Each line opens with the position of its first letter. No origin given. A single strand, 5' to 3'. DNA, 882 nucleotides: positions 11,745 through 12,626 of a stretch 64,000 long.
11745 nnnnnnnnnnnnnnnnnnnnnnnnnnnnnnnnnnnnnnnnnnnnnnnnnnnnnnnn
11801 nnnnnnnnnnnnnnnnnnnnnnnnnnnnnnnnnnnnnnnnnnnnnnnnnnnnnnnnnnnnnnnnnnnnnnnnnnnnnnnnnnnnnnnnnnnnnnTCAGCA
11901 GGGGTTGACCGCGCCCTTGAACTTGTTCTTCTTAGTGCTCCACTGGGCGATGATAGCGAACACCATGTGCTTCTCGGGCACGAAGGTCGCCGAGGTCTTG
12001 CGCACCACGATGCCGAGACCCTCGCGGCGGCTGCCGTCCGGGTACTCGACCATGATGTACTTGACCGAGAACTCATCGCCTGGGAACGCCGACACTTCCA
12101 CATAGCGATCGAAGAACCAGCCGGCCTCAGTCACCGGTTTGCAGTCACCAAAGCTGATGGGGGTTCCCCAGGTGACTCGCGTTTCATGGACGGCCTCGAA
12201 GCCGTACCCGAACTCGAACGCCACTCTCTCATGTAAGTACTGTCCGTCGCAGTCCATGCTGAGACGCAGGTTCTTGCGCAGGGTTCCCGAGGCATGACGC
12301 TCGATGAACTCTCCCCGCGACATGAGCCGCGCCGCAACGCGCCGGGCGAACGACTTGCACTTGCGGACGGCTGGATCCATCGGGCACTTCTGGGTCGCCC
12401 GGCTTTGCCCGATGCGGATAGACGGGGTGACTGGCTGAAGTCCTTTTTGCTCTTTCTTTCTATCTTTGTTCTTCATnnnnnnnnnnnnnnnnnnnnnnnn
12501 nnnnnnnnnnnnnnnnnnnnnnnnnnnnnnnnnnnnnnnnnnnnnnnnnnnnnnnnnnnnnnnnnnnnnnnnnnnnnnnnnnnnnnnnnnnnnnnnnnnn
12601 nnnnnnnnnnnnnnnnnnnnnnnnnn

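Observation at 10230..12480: GC-rich two-gene island encoding a P-loop kinase-unknown-Nudix fusion plus a small basic protein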

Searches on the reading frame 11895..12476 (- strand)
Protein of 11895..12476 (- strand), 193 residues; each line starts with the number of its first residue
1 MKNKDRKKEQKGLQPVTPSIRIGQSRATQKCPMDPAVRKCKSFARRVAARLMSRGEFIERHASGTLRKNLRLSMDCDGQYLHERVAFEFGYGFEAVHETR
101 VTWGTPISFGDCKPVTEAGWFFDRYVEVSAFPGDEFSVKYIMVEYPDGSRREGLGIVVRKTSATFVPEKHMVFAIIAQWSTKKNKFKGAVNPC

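Call 4: search_protein_families(library=pfam, proteins=[window:11895-12476:-], max_evalue=1)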
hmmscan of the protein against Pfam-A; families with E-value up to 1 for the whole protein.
window:11895-12476:- (193 aa): 0 families

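Call 5: search_protein_families(library=padloc, proteins=[window:11895-12476:-], max_evalue=1)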
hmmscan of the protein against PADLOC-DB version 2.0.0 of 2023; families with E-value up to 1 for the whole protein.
window:11895-12476:- (193 aa): 0 families

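Call 6: search_protein_families(library=phrogs, proteins=[window:11895-12476:-], max_evalue=1)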
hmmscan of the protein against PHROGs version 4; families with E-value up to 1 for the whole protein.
window:11895-12476:- (193 aa): 1 family
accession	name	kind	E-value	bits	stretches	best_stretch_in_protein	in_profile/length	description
phrog_12418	-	unknown function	0.14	13.5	0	133-187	45-99/110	-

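Call 7: search_protein_families(library=ncbifam, proteins=[window:11895-12476:-], max_evalue=1)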
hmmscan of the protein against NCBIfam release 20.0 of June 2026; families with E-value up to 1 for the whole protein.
window:11895-12476:- (193 aa): 0 families

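Call 15: find_homologous_proteins(query=A1)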
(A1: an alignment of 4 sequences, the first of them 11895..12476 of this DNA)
Query A1 (4 sequences) (193 aa, profile of the alignment): 554 proteins with E <= 0.001 among 3288 candidates; the best 120 are listed.
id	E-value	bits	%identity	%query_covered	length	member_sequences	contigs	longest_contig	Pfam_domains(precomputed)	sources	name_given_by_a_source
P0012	1.3e-100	353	100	100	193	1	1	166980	-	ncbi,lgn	-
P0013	7.1e-97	340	68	91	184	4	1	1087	-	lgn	-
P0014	6.8e-91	321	51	86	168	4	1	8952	-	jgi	jgi:hypothetical protein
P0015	3.0e-90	319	70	91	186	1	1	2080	-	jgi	jgi:hypothetical protein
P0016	1.7e-89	316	67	91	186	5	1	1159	-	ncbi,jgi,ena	jgi:hypothetical protein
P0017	3.5e-86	306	65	91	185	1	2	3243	-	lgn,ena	-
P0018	4.0e-85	302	54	85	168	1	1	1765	-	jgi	jgi:hypothetical protein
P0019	2.1e-84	300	54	85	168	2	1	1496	-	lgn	-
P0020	5.2e-84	298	53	85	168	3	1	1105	-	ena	-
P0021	7.9e-84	298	52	85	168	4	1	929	-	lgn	-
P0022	1.4e-83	297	53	85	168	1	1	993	-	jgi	jgi:hypothetical protein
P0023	1.9e-83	297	52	85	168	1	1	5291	-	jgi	jgi:hypothetical protein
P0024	2.6e-83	296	52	85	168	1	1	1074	-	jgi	jgi:hypothetical protein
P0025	3.4e-83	296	50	86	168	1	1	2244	-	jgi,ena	-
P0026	3.8e-83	296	48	86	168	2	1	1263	-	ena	-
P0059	7.8e-79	282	47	85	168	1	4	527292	-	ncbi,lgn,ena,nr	ncbi:MAG: hypothetical protein H6708_04765 [Kofleriaceae bacterium]|nr:hypothetical protein [Myxococ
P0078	1.5e-77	277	50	85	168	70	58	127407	-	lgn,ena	-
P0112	1.2e-73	265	47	85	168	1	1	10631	-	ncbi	ncbi:MAG: hypothetical protein V4674_03870 [Patescibacteria group bacterium]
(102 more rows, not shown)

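Call 18: find_encoding_contigs(protein=P0112, flank=10000, max_places=2)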
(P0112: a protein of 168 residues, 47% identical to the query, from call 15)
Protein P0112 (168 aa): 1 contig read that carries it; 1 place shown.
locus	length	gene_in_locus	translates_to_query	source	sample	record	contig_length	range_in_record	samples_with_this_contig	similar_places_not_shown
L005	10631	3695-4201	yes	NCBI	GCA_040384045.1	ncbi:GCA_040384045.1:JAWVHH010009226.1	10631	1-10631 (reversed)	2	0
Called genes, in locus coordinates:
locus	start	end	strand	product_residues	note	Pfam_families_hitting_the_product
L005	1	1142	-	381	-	PF13439:Glyco_transf_4, PF13579:Glyco_trans_4_4, PF20706:GT4-conflict, PF00534:Glycos_transf_1, PF13692:Glyco_trans_1_4, PF13524:Glyco_trans_1_2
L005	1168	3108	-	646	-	PF10412:TrwB_AAD_bind (weak), PF12696:TraG-D_C (weak)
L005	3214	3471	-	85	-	-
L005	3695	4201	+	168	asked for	-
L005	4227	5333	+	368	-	-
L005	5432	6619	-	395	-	PF13200:DUF4015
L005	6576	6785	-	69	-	-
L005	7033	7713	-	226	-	PF00590:TP_methylase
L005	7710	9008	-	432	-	PF01225:Mur_ligase, PF08245:Mur_ligase_M, PF02875:Mur_ligase_C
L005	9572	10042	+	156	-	-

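Call 19: find_encoding_contigs(protein=P0078, flank=8000, max_places=3)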
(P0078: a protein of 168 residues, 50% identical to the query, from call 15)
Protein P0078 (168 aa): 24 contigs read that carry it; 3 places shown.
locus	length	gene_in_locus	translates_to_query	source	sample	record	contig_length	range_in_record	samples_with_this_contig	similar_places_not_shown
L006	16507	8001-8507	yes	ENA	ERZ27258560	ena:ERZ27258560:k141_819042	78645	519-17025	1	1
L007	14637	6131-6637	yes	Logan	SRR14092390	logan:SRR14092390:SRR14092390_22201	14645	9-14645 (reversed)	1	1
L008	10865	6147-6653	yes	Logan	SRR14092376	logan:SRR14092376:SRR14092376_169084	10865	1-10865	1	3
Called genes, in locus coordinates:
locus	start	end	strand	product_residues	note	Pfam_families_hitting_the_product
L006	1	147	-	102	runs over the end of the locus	-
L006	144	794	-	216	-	PF13511:DUF4124, PF01464:SLT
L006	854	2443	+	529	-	PF00890:FAD_binding_2, PF01266:DAO (weak), PF07992:Pyr_redox_2 (faint), PF02910:Succ_DH_flav_C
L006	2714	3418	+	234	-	-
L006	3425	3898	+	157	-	-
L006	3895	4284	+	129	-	-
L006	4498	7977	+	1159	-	PF00069:Pkinase, PF07714:PK_Tyr_Ser-Thr, PF03109:ABC1 (weak), PF13191:AAA_16, PF13401:AAA_22 (weak)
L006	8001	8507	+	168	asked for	-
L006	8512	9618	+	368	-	-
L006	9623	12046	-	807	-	PF01055:Glyco_hydro_31_2nd, PF21365:Glyco_hydro_31_3rd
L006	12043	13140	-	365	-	PF00069:Pkinase, PF07714:PK_Tyr_Ser-Thr, PF01636:APH (faint)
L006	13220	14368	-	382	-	PF13606:Ank_3 (faint), PF12796:Ank_2 (weak), PF13637:Ank_4, PF13857:Ank_5 (weak), PF00023:Ank (weak)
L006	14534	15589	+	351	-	PF03403:PAF-AH_p_II (faint), PF07224:Chlorophyllase (weak), PF12740:PETase, PF12146:Hydrolase_4 (weak)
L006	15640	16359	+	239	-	PF13369:Transglut_core2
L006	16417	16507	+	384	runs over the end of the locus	PF13183:Fer4_8, PF02754:CCG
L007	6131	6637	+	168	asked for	-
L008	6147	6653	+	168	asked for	-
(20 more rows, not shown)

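Call 20: find_encoding_contigs(protein=P0059, flank=8000, max_places=2)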
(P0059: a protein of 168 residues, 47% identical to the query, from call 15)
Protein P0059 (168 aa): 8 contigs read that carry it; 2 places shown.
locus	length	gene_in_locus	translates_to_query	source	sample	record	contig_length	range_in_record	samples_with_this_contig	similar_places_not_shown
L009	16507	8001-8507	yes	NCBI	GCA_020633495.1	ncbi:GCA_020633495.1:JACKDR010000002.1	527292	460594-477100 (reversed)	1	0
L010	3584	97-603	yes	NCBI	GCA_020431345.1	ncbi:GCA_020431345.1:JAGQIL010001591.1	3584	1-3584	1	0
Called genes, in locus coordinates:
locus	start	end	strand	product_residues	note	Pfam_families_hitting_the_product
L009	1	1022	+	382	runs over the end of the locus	PF12094:DUF3570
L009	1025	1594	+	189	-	PF08534:Redoxin, PF00578:AhpC-TSA, PF00085:Thioredoxin (weak), PF13905:Thioredoxin_8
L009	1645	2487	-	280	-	PF10720:DUF2515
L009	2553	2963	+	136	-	PF00085:Thioredoxin, PF13098:Thioredoxin_2 (weak), PF13905:Thioredoxin_8 (faint)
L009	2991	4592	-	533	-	-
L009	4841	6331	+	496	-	PF00092:VWA, PF13519:VWA_2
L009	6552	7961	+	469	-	PF13448:DUF4114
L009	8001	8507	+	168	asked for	-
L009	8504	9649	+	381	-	-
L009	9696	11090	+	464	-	PF01565:FAD_binding_4, PF02913:FAD-oxidase_C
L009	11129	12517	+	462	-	-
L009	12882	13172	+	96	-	-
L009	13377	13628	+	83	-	-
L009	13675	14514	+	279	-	-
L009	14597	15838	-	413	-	PF00389:2-Hacid_dh, PF02826:2-Hacid_dh_C, PF22629:ACT_AHAS_ss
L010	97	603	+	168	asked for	-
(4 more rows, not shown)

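Call 36: search_dna_similar(query=window:11895-12476:-, collection=phages, mode=protein, max_evalue=0.001, max_rows=25)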
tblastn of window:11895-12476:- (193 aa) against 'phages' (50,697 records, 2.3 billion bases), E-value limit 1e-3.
No match.

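Call 38: predict_structure(alignment_id=A3)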
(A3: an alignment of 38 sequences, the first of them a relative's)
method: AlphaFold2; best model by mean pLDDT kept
length: 193 residues; sequences in the alignment: 38
mean_pLDDT: 90.0   pTM: 0.81
mean pLDDT of the five models: 90.0, 89.6, 88.2, 88.1, 87.7
residues with pLDDT >= 90: 158; 70-90: 11; 50-70: 20; < 50: 4
segments of 3 or more residues with pLDDT < 50: 12-14
pLDDT, mean of each block of 10 residues (from residue 1): 57 50 77 96 96 97 97 96 97 95 86 94 93 95 95 97 96 97 95 93
secondary structure, 60 per line:
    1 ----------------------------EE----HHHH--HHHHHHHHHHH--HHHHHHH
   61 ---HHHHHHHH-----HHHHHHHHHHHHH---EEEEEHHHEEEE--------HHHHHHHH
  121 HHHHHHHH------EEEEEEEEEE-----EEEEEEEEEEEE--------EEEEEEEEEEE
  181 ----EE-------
elements in order: H35-38 H41-51 H54-60 H64-71 H77-89 E93-97 E101-104 H113-128 E135-144 E150-161 E170-180

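Call 47: search_solved_structures(query=A3, max_evalue=10)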
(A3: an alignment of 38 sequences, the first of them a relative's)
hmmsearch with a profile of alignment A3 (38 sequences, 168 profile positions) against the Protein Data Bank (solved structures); distinct sequences matched with E-value up to 10: 2.
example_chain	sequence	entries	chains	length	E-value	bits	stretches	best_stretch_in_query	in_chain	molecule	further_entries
9spj_ZB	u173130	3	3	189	0.9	12.1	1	56-117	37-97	40S ribosomal protein S9-A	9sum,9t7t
4xj1_A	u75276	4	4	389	1.2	11.7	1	102-143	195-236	Cyclic AMP-GMP synthase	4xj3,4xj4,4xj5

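Call 61: find_related_loci(query=A3, collection=genome_contigs, flank=6000)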
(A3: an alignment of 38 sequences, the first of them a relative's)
Query A3 (193 aa) in genome_contigs; peptide patterns used: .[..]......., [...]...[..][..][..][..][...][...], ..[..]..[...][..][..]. (x = any residue, [..] = any of these).
96 stretches matched a pattern; 24 encode a relative of the query (tblastn E <= 1e-3); 23 distinct loci.
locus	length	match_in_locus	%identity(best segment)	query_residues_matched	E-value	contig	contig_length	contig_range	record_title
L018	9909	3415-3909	53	28-192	2e-56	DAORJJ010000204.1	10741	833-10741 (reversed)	MAG TPA_asm: Polyangiaceae bacterium isolate AMR_MDS_5554 NODE_1355_length_10741_cov_5.612484, whole genome shotgun sequ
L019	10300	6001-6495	53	28-192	1e-56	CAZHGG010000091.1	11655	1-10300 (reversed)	MAG TPA_asm: uncultured Polyangiaceae bacterium isolate SRP189682_co1_306 genome assembly, contig: NODE_12598_length_116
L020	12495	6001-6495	53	28-192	1e-55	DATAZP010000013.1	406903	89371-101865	MAG TPA_asm: Kofleriaceae bacterium isolate SMAG_U5708 k141_705341, whole genome shotgun sequence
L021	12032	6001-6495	54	28-192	3e-54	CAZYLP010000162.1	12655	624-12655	MAG TPA_asm: uncultured Planctomycetota bacterium isolate SRP287453_co1_338 genome assembly, contig: NODE_9349_length_12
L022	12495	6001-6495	51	28-192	5e-54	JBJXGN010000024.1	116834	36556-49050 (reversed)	MAG: Kofleriaceae bacterium isolate F1F2.bin.256 k127_4118746, whole genome shotgun sequence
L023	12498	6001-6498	48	28-193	6e-54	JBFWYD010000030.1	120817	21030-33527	MAG: Planctomycetota bacterium isolate CA_2019_TPBS_156 NODE_1378_length_120817_cov_10.662772_TPBS, whole genome shotgun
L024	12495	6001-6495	50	28-192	2e-53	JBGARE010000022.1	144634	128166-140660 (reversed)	MAG: Kofleriaceae bacterium isolate MAG_AAO_AS.67 AAOAS-67_NODE_22_length_144634_cov_7.435690, whole genome shotgun sequ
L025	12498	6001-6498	49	28-193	2e-51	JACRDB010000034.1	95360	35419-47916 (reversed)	MAG: Deltaproteobacteria bacterium isolate NC_groundwater_1661_Pr3_B-0.1um_73_23 SR-2_scaffold_141_685435, whole genome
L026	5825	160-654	50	28-192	1e-51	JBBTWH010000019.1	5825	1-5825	MAG: Patescibacteria group bacterium isolate H41-bin254_1 H41_bin254_1_000000000019, whole genome shotgun sequence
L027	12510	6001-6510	49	22-191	2e-51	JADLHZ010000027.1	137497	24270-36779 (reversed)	MAG: Deltaproteobacteria bacterium isolate SJ496 c_000000235675, whole genome shotgun sequence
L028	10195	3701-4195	47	28-192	2e-50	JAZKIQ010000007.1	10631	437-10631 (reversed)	MAG: Patescibacteria group bacterium isolate ADI_DC_SW_02_SPN_11032020-bin050_1 DCSW02SPN_B050_1_000000000007, whole gen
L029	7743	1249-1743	48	28-192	1e-48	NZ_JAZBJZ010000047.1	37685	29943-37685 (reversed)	Tumidithrix elongata BACA0141 NODE_130_length_37685_cov_119.817034, whole genome shotgun sequence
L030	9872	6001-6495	48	28-192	1e-48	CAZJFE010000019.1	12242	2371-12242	MAG TPA_asm: uncultured Candidatus Saccharibacteria bacterium isolate SRP178908_co1_164 genome assembly, contig: NODE_36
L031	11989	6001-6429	53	50-192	6e-48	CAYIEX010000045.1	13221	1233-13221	MAG TPA_asm: uncultured Methanosarcinales archaeon isolate ERP119705_co19_971 genome assembly, contig: NODE_4485_length_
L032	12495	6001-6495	47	28-192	1e-47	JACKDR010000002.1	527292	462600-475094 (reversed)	MAG: Kofleriaceae bacterium isolate HK-STAS-MYXO-12 HK-STAS-MYXO-12_2, whole genome shotgun sequence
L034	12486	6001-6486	47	17-178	7e-48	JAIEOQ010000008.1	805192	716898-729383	MAG: Candidatus Obscuribacterales bacterium isolate co.spades.DASTOOL.1kb_121 c_000000445342, whole genome shotgun seque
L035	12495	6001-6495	46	28-192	2e-44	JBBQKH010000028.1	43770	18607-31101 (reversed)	MAG: Cyanobacteriota bacterium isolate Co_metawrap_621 Cmw_621_k141_29092476_length_43770_cov_31.9943, whole genome shot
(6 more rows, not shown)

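Call 74: search_protein_families(library=pfam, proteins=[L029:3251-3868:+, L029:3967-5004:+, L035:8088-8465:+, L034:8778-10157:+, L030:7693-8049:+, L027:7621-8184:+, L019:7757-8584:+, L034:6608-6976:+, L034:6983-7582:+], max_evalue=0.001)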
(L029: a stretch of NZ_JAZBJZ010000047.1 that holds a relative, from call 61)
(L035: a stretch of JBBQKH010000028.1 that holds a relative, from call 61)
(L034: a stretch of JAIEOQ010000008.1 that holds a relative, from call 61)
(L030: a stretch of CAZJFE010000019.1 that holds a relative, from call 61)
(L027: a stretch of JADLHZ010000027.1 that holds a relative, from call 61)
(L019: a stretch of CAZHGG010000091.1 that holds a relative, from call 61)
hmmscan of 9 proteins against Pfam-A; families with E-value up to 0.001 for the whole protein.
L029:3251-3868:+ (206 aa): 1 family
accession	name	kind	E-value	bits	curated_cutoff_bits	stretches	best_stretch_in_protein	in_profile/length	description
PF00484.24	Pro_CA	-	3.7e-38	131.7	25.7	1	56-200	1-156/156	Carbonic anhydrase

L029:3967-5004:+ (346 aa): 1 family
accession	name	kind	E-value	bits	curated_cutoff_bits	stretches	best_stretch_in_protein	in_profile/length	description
PF04389.22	Peptidase_M28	-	8.1e-27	94.6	21.3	1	124-337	4-189/193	Peptidase family M28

L035:8088-8465:+ (126 aa): 0 families

L034:8778-10157:+ (460 aa): 1 family
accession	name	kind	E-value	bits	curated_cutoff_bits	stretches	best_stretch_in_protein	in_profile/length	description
PF14388.11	DUF4419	-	2.4e-71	241.1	25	1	167-454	1-303/303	Domain of unknown function (DUF4419)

L030:7693-8049:+ (119 aa): 0 families

L027:7621-8184:+ (188 aa): 1 family
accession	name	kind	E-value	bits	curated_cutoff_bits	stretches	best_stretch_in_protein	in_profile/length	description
PF01250.22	Ribosomal_S6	-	5.1e-25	87.9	27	1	41-129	1-89/90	Ribosomal protein S6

L019:7757-8584:+ (276 aa): 2 families
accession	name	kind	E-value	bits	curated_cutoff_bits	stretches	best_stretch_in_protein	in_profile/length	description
PF02310.24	B12-binding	-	6.6e-10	39.3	32.1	1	164-251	3-90/121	B12 binding domain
PF02607.22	B12-binding_2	-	1.1e-06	29.2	23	1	83-138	9-63/74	B12 binding domain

L034:6608-6976:+ (123 aa): 0 families

L034:6983-7582:+ (200 aa): 0 families

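Call 90: fold_search(model_id=the predicted structure, library=viral)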
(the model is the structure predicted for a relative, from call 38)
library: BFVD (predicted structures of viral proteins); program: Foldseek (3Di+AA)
matches with E <= 10: 524; with E <= 0.001: 0
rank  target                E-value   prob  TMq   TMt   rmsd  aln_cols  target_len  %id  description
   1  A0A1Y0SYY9            8.1e-02  0.13  0.15  0.18  14.6       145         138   10  Uncharacterized protein [Pseudomonas phage Phabio]
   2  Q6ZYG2                1.9e-01  0.06  0.10  0.11  13.4       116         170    9  Uncharacterized protein [Pyrobaculum spherical virus (isolate United States/Yellowstone)]
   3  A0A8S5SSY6            1.9e-01  0.04  0.11  0.09  16.9       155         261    6  DNA REPAIR PROTEIN RAD52 HOMOLOG-BINDING PROTEIN, DNA REPAIR, DNA.7A [Myoviridae sp. ctZ2t4]
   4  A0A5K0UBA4            1.9e-01  0.04  0.12  0.04  14.4       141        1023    8  Vesicle-fusing ATPase-like [Yasminevirus sp. GU-2018]
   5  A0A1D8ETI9            2.5e-01  0.04  0.13  0.13  15.5       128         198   13  Major tail protein [Propionibacterium phage B3]
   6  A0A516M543            2.7e-01  0.06  0.12  0.11  18.8       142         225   14  (no name in the UniProt tables at hand)
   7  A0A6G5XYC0            3.6e-01  0.08  0.15  0.16  16.1       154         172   12  (no name in the UniProt tables at hand)
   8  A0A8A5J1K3            3.8e-01  0.10  0.15  0.14  19.4       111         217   14  (no name in the UniProt tables at hand)
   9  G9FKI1                3.8e-01  0.08  0.14  0.18   9.1        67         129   19  Capsid protein (Fragment) [Norovirus Hu/GII/Z02/KOR/2007]
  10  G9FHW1                4.1e-01  0.05  0.11  0.21  12.7        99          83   15  Uncharacterized protein [Rhodococcus phage RER2]
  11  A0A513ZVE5            4.6e-01  0.14  0.15  0.10   8.6        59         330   20  Uncharacterized protein [Fusarium redolens polymycovirus 1]
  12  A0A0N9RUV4            4.9e-01  0.09  0.14  0.24   8.1        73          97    7  Uncharacterized protein [Escherichia phage phiSUSP1]
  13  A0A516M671            4.9e-01  0.06  0.14  0.18  16.1       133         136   11  (no name in the UniProt tables at hand)
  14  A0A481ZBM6            5.6e-01  0.04  0.17  0.18  22.6       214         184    9  Uncharacterized protein [Pithovirus LCPAC403]
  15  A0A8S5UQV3            5.6e-01  0.03  0.07  0.12  12.4        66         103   11  Uncharacterized protein [Podoviridae sp. ctQyH19]
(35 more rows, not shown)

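Call 91: find_related_loci(query=A3, collection=viral_contigs, flank=8000)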
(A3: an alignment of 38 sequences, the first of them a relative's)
Query A3 (193 aa) in viral_contigs; peptide patterns used: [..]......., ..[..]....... (x = any residue, [..] = any of these).
36 stretches matched a pattern; 8 encode a relative of the query (tblastn E <= 1e-3); 8 distinct loci.
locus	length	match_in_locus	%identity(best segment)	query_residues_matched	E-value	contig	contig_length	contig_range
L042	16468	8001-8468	55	37-193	3e-57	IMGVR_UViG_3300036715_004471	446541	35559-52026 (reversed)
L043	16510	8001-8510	50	23-193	1e-55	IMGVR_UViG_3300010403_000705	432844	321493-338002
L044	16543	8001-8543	49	10-193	9e-52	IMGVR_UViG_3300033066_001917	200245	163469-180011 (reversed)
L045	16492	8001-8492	47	28-192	9e-48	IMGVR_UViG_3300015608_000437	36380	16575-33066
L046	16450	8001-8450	49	48-191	4e-44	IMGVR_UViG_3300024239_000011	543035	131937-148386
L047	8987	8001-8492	45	28-192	4e-44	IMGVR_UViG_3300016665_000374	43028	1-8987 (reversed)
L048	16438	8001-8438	49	46-192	1e-43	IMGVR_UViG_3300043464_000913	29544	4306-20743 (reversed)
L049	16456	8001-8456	47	40-192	2e-43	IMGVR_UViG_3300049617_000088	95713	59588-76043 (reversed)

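Call 95: search_protein_families(library=pfam, proteins=[L045:9106-9666:+, L045:9636-10322:+, L045:10330-10857:-, L049:8974-10068:+, L042:10383-11381:+, L042:11418-12068:+, L042:12025-12702:+, L043:9069-9431:+, L046:10460-11419:+, L045:7058-7960:+], max_evalue=0.001)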
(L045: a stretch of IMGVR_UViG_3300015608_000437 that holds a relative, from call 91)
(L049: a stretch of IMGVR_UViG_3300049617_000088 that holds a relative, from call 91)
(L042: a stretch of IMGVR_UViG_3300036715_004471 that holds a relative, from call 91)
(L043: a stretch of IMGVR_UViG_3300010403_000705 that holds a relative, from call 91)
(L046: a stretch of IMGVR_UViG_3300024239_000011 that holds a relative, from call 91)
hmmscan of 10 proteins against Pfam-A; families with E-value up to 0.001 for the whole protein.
L045:9106-9666:+ (187 aa): 1 family
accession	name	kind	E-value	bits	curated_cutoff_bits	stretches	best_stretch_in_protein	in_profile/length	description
PF00265.24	TK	-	1.8e-44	152.1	20.6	1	3-182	2-176/176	Thymidine kinase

L045:9636-10322:+ (229 aa): 2 families
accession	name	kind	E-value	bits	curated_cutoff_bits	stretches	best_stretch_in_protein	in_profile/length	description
PF11697.13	DUF3293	-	4.5e-08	34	25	1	61-141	9-73/73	Protein of unknown function (DUF3293)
PF23780.1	S-AdoMet_lyase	-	4.5e-07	30.3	28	1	55-180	2-125/133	S-Adenosylmethionine lyase family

L045:10330-10857:- (176 aa): 1 family
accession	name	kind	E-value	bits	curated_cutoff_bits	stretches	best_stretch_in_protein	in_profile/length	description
PF00293.34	NUDIX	-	9.4e-15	55.2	21.1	1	46-151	6-118/134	NUDIX domain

L049:8974-10068:+ (365 aa): 2 families
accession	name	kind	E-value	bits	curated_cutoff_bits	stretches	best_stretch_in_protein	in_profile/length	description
PF09414.15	RNA_ligase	-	7.7e-19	68.9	27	1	185-343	1-161/171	RNA ligase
PF21189.3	PHA02142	-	1.4e-12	48.3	27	1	8-75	4-69/92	PHA02142 OB-fold domain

L042:10383-11381:+ (333 aa): 1 family
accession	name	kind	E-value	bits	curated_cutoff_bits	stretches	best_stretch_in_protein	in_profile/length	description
PF09414.15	RNA_ligase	-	4.4e-11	43.7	27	1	37-214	6-160/171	RNA ligase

L042:11418-12068:+ (217 aa): 1 family
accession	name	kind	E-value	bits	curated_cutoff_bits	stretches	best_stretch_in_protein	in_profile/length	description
PF13328.12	HD_4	-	6e-06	26.5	27.2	1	33-120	1-83/156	HD domain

L042:12025-12702:+ (226 aa): 0 families

L043:9069-9431:+ (121 aa): 0 families

L046:10460-11419:+ (320 aa): 1 family
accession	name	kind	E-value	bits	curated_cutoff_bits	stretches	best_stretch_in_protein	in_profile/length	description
PF18760.7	ART-PolyVal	-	5.8e-21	76.2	31.2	1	92-306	1-136/140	ADP-Ribosyltransferase in polyvalent proteins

L045:7058-7960:+ (301 aa): 1 family
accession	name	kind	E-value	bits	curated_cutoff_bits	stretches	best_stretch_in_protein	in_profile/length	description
PF01555.25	N6_N4_Mtase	-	3.7e-36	125.6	26.7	1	28-288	1-217/221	DNA methylase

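Call 101: search_dna_similar(query=window:11895-12395:-, collection=plasmids, mode=protein, max_evalue=0.001, max_rows=15)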
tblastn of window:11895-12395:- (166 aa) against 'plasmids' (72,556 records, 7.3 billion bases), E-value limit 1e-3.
No match.
